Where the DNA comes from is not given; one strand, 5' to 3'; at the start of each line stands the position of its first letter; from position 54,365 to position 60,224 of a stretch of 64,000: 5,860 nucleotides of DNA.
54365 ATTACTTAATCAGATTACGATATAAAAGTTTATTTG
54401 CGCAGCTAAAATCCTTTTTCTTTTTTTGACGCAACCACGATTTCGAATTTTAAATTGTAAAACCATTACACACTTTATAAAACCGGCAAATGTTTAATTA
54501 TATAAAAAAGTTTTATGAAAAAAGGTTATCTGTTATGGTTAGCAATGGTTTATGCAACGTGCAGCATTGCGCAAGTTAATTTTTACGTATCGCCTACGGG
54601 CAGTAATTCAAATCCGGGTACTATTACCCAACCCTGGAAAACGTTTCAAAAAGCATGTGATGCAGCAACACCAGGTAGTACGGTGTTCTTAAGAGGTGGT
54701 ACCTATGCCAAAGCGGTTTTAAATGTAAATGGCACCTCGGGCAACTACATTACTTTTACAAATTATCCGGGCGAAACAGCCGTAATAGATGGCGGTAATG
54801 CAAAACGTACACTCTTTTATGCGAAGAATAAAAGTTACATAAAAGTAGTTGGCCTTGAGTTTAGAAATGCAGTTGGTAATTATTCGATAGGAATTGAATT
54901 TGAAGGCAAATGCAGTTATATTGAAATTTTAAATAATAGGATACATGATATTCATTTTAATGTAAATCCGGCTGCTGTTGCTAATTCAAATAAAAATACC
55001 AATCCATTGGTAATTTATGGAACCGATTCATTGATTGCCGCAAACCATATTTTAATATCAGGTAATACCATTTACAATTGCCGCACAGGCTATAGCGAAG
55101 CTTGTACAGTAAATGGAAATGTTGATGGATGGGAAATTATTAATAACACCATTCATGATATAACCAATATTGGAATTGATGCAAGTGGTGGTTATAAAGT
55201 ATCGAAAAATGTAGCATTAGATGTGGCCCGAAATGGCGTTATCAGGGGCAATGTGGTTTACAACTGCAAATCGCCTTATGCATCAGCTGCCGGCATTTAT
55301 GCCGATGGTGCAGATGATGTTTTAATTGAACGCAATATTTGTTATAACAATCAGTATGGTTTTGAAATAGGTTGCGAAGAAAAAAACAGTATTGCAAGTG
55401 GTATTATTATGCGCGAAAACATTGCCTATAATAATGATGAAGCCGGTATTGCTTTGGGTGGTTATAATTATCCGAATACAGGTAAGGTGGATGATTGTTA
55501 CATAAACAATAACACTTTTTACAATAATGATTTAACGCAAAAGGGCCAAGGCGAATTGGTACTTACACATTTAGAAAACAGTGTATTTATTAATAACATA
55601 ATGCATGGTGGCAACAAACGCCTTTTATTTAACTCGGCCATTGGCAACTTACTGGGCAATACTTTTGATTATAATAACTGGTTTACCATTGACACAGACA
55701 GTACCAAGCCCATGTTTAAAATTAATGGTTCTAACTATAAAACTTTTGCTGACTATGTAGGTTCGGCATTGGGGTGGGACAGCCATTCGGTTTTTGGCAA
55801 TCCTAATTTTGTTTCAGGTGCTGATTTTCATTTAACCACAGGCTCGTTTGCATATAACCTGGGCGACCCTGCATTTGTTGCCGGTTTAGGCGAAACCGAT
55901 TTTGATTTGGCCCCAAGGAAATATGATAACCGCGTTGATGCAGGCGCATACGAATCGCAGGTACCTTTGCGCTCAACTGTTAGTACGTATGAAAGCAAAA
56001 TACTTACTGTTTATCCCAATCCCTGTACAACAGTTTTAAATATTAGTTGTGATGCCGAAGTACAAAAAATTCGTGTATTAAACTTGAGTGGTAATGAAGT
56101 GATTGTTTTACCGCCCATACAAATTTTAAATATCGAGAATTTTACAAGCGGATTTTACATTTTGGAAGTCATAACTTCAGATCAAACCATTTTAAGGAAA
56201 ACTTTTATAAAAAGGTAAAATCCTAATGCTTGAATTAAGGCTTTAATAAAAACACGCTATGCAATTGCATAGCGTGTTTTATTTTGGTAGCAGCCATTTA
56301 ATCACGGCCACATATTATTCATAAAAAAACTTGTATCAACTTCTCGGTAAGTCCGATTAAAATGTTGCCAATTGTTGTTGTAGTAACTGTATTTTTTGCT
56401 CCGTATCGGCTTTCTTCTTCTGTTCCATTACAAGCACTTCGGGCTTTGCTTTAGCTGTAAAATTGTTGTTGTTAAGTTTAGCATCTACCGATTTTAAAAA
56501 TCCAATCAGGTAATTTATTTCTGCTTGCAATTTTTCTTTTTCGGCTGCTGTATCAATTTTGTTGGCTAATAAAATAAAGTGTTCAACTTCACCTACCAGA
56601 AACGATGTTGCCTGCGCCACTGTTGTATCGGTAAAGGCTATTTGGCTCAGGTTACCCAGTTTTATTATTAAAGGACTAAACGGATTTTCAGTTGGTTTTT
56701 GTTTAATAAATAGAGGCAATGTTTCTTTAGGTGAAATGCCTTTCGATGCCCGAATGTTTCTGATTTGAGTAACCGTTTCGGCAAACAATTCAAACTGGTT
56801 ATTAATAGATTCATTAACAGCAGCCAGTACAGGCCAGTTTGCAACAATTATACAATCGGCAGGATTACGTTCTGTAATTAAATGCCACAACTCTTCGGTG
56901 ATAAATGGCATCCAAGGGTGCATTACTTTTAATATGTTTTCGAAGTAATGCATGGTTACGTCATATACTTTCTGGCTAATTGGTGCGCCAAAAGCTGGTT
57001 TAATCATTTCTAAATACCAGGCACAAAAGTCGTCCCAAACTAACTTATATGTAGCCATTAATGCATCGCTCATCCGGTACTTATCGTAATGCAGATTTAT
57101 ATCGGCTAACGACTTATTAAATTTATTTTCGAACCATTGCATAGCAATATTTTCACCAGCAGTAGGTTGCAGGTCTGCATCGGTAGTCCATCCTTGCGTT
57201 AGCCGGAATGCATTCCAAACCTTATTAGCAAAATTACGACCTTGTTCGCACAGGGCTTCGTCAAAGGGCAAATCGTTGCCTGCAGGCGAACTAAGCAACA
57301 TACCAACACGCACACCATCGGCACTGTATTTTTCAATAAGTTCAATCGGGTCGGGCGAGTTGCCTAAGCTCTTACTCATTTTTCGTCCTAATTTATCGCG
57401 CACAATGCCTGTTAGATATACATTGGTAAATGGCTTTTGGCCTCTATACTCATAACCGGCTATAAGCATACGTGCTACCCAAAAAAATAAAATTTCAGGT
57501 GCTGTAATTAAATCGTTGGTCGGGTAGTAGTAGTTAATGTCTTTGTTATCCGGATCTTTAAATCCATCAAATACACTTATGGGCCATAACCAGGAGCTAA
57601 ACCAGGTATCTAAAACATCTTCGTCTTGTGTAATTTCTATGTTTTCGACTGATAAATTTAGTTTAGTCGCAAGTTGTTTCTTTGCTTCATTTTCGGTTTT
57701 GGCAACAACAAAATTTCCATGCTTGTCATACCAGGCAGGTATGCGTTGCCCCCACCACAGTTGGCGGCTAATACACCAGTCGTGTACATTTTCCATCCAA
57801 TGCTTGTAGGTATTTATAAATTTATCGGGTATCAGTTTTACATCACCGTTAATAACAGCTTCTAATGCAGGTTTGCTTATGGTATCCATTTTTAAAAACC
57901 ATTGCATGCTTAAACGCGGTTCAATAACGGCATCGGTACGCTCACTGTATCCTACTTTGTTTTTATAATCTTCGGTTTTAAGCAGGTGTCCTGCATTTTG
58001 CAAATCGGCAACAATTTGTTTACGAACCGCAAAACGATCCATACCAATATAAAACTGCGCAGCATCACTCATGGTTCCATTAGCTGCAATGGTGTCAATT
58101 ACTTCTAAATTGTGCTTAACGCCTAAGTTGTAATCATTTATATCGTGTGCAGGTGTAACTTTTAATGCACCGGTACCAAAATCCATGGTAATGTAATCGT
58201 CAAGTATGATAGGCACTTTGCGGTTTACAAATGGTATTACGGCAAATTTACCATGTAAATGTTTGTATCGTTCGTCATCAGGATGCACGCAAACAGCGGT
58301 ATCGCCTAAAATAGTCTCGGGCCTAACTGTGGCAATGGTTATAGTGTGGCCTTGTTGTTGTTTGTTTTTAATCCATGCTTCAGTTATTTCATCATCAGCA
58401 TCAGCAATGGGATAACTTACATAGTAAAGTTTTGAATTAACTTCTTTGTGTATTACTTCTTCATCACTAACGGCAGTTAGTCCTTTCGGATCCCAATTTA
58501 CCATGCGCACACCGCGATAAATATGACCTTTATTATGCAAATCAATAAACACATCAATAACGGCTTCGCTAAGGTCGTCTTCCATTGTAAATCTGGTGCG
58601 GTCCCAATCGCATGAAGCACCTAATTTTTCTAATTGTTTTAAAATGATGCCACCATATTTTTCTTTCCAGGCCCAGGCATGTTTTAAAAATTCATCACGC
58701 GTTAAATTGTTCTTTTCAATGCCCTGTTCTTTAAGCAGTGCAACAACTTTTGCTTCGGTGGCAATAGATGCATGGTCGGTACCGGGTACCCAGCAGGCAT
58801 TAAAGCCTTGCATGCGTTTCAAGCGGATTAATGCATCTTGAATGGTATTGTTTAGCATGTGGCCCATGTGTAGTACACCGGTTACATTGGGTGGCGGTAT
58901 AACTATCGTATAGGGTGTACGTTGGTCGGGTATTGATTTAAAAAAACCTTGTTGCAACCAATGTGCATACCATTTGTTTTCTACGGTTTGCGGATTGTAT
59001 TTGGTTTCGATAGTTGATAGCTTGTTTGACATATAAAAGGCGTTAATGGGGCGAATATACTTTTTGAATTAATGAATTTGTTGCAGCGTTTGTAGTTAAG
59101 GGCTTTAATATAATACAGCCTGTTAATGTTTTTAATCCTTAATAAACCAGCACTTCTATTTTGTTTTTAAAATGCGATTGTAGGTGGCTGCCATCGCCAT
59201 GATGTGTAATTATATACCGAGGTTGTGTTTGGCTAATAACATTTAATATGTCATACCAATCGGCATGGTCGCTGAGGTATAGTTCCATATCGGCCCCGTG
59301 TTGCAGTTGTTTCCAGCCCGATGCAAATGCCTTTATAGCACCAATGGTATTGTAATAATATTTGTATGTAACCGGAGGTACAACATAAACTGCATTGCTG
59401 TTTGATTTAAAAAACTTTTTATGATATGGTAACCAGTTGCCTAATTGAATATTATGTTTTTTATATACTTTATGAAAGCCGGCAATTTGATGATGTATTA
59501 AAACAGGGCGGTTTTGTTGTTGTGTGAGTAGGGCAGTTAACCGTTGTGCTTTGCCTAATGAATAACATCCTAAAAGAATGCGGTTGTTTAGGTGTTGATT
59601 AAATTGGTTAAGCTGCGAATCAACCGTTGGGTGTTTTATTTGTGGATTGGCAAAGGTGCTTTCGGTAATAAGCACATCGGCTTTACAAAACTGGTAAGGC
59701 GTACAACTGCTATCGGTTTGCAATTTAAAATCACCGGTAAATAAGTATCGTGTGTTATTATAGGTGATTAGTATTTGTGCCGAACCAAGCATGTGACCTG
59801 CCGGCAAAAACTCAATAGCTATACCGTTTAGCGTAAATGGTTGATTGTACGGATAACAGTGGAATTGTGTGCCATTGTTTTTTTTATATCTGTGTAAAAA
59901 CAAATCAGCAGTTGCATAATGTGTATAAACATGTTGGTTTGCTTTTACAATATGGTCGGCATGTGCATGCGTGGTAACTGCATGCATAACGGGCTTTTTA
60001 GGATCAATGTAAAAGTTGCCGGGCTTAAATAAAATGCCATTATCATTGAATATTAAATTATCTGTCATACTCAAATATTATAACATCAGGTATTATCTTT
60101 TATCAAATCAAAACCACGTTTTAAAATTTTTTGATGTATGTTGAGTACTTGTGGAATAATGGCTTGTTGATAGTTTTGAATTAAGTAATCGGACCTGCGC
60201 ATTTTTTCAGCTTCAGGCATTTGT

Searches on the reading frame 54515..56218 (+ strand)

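Call 5: search_protein_families(library=pfam, proteins=[window:54515-56218:+])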
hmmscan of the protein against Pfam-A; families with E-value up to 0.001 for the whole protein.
window:54515-56218:+ (567 aa): 3 families
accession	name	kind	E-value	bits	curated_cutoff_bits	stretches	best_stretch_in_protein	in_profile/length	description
PF13229.12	Beta_helix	-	8.6e-10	38.9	25.9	0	172-333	33-156/158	Right handed beta helix region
PF18962.6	Por_Secre_tail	-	6.4e-09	36.4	27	1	499-565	1-75/75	Secretion system C-terminal sorting domain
PF07602.17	DUF1565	-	0.00012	22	20.3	0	28-67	2-41/257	Protein of unknown function (DUF1565)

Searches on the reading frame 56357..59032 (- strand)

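Call 5: search_protein_families(library=pfam, proteins=[window:56357-59032:-])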
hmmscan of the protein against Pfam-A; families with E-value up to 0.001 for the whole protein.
window:56357-59032:- (891 aa): 5 families
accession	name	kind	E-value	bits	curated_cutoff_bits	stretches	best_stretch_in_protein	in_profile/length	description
PF00133.28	tRNA-synt_1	-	1.2e-123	413.4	22.7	1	20-589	1-412/414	tRNA synthetases class I (I, L, M and V)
PF08264.19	Anticodon_1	-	4.8e-34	117.8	25.1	1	632-774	2-146/148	Anticodon-binding domain of tRNA ligase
PF09334.17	tRNA-synt_1g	-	4.9e-19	68.8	20.1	2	46-193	6-135/391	tRNA synthetases class I (M)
PF13603.12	tRNA-synt_1_2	-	4.4e-12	46.3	25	1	260-323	85-148/185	Leucyl-tRNA synthetase, editing domain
PF10458.14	Val_tRNA-synt_C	-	2.4e-08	34.5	25.9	1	827-889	1-63/66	Valyl tRNA synthetase tRNA binding arm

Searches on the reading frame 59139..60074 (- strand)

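Call 5: search_protein_families(library=pfam, proteins=[window:59139-60074:-])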
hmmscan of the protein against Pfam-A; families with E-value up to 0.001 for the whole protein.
window:59139-60074:- (311 aa): 3 families
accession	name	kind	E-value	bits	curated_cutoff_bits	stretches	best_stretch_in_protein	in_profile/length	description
PF12706.13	Lactamase_B_2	-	1.3e-05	25.4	27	1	27-151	29-180/200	Beta-lactamase superfamily domain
PF07521.17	RMMBL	-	0.00024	21.4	21.6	1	267-301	14-48/63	Zn-dependent metallo-hydrolase RNA specificity domain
PF00753.33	Lactamase_B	-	0.00049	20.5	22.7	0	84-125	118-159/196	Metallo-beta-lactamase superfamily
